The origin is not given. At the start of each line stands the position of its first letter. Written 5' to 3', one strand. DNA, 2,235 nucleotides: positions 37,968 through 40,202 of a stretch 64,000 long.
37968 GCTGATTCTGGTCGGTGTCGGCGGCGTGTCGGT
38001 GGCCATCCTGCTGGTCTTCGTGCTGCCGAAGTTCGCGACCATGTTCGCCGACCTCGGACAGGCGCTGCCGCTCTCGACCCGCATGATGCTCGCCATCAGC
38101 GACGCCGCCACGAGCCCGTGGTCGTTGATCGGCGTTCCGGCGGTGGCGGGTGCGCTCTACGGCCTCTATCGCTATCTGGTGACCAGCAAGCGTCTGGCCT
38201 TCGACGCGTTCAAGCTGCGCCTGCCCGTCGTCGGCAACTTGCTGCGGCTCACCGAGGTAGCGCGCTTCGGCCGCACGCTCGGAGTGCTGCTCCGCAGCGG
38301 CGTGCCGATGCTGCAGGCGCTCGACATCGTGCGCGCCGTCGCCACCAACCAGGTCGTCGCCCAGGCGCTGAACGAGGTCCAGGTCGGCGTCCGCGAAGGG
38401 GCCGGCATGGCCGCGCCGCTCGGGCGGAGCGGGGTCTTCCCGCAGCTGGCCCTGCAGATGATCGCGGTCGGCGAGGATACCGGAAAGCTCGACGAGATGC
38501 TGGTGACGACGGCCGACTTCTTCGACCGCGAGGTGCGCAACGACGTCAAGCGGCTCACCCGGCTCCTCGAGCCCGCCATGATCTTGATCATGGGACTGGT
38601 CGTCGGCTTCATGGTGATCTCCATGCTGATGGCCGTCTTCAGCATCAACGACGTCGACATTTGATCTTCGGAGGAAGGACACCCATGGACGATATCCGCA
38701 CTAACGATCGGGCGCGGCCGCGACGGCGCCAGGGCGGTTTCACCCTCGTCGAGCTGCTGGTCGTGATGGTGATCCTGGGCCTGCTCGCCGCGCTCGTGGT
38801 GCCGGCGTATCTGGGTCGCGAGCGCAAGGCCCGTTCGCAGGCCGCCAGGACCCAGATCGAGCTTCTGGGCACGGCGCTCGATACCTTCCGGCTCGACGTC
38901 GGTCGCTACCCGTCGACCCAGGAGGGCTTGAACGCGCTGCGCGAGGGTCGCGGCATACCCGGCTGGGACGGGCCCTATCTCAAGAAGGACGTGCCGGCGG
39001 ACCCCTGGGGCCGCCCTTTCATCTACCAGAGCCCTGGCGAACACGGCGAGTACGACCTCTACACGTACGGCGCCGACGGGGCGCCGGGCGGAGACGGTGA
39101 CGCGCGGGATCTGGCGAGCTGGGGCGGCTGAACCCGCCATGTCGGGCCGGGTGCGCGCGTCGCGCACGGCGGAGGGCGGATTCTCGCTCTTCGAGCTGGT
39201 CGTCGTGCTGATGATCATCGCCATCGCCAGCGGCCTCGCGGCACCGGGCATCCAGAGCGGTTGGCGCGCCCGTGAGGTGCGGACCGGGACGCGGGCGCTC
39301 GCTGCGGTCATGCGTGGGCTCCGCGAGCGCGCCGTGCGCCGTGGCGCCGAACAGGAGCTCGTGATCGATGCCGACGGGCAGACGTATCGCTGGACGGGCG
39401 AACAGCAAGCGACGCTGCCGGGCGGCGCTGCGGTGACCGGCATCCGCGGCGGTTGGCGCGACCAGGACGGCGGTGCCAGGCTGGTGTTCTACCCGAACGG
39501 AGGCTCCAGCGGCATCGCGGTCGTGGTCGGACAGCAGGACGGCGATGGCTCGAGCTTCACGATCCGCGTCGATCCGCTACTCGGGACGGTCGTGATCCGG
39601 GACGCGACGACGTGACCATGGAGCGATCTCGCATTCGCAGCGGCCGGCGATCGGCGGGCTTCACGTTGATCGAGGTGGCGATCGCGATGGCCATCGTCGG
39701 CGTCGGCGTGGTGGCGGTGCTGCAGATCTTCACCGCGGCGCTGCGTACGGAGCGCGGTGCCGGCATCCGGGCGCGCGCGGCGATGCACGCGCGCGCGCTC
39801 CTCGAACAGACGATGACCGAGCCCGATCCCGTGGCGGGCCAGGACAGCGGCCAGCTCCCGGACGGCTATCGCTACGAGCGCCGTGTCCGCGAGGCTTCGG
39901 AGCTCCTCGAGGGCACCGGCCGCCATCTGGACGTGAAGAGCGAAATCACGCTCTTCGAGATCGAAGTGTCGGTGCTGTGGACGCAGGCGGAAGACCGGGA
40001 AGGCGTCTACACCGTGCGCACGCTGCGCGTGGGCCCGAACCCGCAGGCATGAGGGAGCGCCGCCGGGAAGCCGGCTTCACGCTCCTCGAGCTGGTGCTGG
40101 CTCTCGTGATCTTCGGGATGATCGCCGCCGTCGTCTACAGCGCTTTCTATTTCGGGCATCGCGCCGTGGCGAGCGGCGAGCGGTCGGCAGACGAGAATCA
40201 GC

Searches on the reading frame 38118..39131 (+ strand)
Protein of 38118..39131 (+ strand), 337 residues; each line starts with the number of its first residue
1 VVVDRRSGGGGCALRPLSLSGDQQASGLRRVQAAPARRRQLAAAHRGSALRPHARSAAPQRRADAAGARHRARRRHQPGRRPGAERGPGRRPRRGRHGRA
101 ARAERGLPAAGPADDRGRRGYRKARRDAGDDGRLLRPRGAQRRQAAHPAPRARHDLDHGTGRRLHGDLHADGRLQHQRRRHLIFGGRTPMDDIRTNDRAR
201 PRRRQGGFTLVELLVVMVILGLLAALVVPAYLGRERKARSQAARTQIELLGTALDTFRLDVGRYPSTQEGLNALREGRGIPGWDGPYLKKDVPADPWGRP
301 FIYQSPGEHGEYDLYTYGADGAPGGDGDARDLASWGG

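Call 12: search_protein_families(library=pfam, max_evalue=0.01, proteins=[window:38118-39131:+])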
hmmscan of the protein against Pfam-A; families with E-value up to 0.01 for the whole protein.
window:38118-39131:+ (337 aa): 2 families
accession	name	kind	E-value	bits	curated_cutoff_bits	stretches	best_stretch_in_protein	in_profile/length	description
PF08334.16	T2SSG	-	3.4e-36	124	21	1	231-335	2-108/108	Type II secretion system (T2SS), protein G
PF07963.17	N_methyl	-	1.4e-09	37.5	21.2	1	202-227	1-26/27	Prokaryotic N-terminal methylation motif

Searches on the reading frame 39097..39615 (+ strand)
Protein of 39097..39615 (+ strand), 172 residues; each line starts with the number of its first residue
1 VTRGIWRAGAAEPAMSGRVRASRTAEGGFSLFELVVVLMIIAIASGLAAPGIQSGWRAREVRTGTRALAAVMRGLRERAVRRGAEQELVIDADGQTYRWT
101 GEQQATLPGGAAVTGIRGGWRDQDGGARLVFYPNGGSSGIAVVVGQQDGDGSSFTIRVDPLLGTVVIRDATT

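Call 12: search_protein_families(library=pfam, max_evalue=0.01, proteins=[window:39097-39615:+])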
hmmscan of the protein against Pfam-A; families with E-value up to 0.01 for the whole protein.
window:39097-39615:+ (172 aa): 2 families
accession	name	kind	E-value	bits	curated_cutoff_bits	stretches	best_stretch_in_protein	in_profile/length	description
PF12019.13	GspH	-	0.00012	22.9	21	1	65-160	2-106/108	Type II transport protein GspH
PF07963.17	N_methyl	-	0.00013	21.8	21.2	1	25-48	3-26/27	Prokaryotic N-terminal methylation motif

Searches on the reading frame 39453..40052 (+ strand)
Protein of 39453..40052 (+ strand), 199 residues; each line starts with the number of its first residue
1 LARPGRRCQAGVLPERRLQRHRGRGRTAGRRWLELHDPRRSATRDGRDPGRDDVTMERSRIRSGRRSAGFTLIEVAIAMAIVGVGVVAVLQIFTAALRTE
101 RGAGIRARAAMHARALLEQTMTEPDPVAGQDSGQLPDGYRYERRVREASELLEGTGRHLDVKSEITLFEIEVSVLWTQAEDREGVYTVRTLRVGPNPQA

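Call 12: search_protein_families(library=pfam, max_evalue=0.01, proteins=[window:39453-40052:+])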
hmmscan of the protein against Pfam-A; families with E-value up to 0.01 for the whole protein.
window:39453-40052:+ (199 aa): 1 family
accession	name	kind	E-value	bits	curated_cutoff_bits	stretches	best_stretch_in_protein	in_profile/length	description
PF07963.17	N_methyl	-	1.2e-07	31.5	21.2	1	65-90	2-27/27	Prokaryotic N-terminal methylation motif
